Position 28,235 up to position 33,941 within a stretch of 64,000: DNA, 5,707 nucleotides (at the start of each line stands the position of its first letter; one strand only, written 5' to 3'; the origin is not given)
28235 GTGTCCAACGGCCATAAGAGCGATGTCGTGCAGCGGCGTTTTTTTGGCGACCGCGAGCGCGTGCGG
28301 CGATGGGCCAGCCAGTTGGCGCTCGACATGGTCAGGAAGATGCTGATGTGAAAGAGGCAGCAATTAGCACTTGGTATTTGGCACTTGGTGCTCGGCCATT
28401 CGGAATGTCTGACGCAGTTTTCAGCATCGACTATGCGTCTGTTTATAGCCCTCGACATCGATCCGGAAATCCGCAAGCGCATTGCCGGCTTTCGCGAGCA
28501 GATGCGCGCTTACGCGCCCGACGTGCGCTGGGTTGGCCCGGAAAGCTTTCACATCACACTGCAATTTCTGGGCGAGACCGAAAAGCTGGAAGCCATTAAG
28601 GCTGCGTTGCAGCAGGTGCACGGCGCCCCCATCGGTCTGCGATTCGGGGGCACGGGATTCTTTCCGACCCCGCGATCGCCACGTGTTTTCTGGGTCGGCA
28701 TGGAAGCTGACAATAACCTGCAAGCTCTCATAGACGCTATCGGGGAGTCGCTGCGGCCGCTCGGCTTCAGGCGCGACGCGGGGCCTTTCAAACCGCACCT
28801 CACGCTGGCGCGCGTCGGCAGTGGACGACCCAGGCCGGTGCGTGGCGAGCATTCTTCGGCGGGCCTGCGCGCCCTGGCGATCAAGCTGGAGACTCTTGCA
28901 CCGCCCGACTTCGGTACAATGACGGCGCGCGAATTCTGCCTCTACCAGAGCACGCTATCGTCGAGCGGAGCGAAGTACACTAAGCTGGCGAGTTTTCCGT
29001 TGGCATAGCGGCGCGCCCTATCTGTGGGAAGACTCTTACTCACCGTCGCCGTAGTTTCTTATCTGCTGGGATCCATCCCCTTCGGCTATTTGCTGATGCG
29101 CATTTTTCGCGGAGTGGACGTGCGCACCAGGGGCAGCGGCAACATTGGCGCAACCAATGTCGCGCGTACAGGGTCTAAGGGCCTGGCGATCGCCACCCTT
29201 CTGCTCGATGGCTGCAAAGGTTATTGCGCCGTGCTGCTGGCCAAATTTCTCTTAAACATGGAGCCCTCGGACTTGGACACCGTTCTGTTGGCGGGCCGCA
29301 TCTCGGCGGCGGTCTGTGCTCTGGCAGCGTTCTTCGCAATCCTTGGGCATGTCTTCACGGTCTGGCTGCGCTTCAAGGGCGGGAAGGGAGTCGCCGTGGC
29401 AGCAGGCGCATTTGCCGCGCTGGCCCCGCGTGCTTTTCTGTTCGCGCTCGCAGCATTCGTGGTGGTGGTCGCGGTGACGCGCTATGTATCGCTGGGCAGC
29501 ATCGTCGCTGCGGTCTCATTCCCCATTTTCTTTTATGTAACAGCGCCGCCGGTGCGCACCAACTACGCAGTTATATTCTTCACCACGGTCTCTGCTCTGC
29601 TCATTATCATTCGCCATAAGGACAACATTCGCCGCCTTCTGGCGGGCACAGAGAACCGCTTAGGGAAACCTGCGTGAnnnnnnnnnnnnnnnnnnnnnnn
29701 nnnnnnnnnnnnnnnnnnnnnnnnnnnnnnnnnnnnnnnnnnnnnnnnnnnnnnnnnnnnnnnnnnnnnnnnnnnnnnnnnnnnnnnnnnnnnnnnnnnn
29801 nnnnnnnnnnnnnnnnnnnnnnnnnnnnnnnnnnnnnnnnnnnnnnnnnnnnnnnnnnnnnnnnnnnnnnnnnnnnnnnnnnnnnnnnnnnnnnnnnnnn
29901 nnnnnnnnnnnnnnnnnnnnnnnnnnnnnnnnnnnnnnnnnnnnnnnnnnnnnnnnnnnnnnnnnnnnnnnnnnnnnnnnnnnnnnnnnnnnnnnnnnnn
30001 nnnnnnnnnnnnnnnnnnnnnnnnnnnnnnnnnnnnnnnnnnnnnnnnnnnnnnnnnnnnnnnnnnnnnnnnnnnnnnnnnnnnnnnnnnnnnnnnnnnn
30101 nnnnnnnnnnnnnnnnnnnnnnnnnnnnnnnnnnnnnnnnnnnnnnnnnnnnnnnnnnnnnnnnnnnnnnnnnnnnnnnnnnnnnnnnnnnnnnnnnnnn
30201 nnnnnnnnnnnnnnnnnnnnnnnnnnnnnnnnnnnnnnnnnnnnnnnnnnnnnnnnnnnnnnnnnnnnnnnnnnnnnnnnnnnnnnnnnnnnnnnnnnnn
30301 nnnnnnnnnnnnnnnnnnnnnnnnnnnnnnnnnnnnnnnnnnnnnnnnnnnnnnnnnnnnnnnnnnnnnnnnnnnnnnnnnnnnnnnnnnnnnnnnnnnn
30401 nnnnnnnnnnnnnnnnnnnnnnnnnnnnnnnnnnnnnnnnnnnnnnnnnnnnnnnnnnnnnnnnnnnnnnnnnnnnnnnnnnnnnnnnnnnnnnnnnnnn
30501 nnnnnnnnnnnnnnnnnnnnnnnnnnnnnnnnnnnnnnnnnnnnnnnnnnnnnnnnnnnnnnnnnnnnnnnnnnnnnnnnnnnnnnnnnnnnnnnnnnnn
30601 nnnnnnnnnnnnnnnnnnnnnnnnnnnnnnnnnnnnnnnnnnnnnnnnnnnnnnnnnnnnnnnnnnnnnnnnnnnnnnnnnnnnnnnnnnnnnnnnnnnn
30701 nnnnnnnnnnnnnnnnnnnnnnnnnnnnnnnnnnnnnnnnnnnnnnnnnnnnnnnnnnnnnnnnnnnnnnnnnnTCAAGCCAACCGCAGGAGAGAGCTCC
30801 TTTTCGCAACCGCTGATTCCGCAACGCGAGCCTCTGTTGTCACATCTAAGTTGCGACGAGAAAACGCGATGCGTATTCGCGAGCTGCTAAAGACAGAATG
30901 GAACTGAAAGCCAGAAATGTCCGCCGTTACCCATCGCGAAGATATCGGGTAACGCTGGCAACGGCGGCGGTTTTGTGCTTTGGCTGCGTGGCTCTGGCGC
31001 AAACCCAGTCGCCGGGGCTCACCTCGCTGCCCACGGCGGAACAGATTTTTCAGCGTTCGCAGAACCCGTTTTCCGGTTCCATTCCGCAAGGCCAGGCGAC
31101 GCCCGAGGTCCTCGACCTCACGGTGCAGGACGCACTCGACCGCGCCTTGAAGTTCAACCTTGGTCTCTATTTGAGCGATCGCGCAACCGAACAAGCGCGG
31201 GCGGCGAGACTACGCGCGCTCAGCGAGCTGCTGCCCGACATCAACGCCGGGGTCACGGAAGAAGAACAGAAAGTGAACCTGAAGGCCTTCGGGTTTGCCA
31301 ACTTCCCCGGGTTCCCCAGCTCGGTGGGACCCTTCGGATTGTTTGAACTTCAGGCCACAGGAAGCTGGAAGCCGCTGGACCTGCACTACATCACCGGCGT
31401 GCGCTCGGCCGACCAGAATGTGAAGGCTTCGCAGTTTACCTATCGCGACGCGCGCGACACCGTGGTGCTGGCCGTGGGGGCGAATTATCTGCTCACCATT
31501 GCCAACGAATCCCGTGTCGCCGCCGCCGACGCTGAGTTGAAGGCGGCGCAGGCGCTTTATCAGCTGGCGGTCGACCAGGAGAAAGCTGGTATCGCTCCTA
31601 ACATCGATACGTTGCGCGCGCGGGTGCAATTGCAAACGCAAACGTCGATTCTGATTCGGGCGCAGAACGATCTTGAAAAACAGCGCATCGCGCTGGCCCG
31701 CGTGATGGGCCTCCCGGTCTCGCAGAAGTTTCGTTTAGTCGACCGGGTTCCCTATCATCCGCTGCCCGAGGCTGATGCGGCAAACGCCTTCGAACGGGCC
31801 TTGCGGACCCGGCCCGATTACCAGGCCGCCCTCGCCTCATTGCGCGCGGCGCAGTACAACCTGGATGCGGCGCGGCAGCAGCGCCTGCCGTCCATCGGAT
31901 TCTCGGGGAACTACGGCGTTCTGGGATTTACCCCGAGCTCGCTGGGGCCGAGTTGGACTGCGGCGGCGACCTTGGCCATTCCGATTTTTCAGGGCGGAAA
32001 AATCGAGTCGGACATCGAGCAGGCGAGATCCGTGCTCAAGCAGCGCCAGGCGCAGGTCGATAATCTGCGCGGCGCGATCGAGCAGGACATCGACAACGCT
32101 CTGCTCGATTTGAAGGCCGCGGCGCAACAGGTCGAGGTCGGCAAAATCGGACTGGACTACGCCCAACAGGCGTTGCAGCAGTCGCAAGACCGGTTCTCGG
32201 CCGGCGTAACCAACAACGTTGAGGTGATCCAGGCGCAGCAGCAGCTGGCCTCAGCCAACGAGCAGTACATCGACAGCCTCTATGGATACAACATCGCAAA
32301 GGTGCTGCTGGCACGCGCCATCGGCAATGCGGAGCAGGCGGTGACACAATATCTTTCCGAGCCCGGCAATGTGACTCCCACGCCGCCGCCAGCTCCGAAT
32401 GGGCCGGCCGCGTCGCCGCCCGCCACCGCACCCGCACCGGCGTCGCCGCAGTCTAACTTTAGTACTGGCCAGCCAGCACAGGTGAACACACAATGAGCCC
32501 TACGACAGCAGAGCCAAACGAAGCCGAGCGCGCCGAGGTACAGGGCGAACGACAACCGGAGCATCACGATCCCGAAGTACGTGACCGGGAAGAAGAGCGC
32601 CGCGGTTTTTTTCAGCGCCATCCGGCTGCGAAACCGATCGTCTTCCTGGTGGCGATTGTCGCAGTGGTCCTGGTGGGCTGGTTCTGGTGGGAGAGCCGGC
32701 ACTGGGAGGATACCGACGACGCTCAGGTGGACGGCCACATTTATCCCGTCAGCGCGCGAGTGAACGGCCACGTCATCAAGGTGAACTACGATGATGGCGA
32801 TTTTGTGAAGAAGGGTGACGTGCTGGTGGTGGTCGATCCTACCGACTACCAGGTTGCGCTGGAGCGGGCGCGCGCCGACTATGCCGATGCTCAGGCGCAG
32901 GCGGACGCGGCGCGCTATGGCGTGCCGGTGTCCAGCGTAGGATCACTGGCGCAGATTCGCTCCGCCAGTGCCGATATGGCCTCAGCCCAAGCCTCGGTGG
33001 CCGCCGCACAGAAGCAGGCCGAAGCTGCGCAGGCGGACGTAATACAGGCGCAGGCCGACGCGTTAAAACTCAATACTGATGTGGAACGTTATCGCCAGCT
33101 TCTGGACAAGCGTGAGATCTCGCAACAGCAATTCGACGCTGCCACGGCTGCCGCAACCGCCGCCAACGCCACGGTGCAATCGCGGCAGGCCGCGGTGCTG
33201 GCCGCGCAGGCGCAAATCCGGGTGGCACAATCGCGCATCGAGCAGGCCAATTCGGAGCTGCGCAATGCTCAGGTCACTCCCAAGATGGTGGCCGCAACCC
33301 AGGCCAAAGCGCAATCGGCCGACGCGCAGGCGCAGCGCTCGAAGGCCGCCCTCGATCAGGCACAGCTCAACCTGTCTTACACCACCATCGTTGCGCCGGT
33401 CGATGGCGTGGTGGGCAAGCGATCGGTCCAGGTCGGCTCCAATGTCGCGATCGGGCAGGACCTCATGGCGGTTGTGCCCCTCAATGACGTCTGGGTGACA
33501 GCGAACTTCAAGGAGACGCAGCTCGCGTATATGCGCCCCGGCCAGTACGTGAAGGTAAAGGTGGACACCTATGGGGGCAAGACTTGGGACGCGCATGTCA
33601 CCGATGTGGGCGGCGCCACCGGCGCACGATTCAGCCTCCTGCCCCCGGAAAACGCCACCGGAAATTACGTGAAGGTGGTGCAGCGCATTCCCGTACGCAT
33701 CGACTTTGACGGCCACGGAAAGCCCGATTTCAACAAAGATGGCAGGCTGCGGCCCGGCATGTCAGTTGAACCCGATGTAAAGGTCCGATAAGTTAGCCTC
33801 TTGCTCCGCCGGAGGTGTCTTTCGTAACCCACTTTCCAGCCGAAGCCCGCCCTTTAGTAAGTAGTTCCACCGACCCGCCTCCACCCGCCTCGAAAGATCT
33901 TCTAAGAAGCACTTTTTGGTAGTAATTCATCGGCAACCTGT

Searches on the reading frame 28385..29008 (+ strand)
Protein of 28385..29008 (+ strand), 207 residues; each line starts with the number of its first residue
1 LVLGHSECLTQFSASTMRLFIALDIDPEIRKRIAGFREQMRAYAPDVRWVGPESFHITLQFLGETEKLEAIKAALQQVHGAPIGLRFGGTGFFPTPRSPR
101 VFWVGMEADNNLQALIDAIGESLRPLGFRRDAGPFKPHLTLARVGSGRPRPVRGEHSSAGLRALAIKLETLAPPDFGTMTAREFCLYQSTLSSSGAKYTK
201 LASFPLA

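Call 49: search_protein_families(library=pfam, proteins=[window:28385-29008:+], max_evalue=0.001)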
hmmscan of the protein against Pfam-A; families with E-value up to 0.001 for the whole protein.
window:28385-29008:+ (207 aa): 3 families
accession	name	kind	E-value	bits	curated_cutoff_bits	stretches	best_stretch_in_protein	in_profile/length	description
PF02834.22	LigT_PEase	-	8.5e-25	87.2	23.3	2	23-103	1-87/87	LigT like Phosphoesterase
PF13563.12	2_5_RNA_ligase2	-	2.6e-15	57.2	27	1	27-150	3-122/152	2'-5' RNA ligase superfamily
PF10469.15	AKAP7_NLS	-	2.4e-09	37.8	24.4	1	21-206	5-208/208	AKAP7 2'5' RNA ligase-like domain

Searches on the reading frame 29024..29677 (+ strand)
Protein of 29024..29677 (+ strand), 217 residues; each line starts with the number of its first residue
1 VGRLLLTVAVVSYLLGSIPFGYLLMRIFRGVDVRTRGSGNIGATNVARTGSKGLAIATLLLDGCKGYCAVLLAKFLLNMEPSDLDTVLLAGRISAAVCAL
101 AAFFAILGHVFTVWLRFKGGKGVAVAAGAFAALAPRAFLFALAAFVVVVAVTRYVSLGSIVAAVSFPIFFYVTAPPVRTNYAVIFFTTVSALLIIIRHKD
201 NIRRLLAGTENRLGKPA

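Call 49: search_protein_families(library=pfam, proteins=[window:29024-29677:+], max_evalue=0.001)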
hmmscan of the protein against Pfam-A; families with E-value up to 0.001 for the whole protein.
window:29024-29677:+ (217 aa): 1 family
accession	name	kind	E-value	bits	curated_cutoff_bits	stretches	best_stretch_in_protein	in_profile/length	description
PF02660.20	G3P_acyltransf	-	5.1e-56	189.7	24.1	1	11-205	1-164/164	Glycerol-3-phosphate acyltransferase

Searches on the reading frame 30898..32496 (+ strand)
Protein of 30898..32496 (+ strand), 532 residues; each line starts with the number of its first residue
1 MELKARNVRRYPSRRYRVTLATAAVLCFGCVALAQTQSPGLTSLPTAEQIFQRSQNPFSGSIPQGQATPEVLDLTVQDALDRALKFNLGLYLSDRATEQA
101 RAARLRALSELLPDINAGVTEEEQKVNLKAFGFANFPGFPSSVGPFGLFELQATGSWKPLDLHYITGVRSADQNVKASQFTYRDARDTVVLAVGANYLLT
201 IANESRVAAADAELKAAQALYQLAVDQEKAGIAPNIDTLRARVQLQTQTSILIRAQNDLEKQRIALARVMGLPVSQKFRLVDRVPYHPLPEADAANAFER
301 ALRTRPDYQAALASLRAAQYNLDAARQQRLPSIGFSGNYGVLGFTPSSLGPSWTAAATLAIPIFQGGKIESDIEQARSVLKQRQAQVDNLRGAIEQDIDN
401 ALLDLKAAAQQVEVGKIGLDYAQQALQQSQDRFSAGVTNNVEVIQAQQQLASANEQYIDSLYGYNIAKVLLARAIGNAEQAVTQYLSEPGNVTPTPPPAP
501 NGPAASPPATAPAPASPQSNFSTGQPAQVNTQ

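Call 49: search_protein_families(library=pfam, proteins=[window:30898-32496:+], max_evalue=0.001)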
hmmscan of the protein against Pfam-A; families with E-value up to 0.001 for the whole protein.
window:30898-32496:+ (532 aa): 1 family
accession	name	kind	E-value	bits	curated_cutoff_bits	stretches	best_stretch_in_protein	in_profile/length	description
PF02321.23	OEP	-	1.7e-54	184.9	22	2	296-476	3-187/187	Outer membrane efflux protein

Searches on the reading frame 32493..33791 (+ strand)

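Call 49: search_protein_families(library=pfam, proteins=[window:32493-33791:+], max_evalue=0.001)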
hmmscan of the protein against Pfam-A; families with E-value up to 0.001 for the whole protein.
window:32493-33791:+ (432 aa): 4 families
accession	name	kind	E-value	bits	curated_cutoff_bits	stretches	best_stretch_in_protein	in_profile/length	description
PF16576.10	HlyD_D23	-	6.2e-18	65.3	30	1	83-372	19-184/214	Barrel-sandwich domain of CusB or HlyD membrane-fusion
PF13437.12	HlyD_3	-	2.2e-16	60.9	22.2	1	298-384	1-82/106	HlyD family secretion protein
PF13533.13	Biotin_lipoyl_2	-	1.1e-05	25.5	29.8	1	85-115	2-32/32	Biotin-lipoyl like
PF00364.28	Biotin_lipoyl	-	7.4e-05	22.9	22.1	0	85-113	44-72/73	Biotin-requiring enzyme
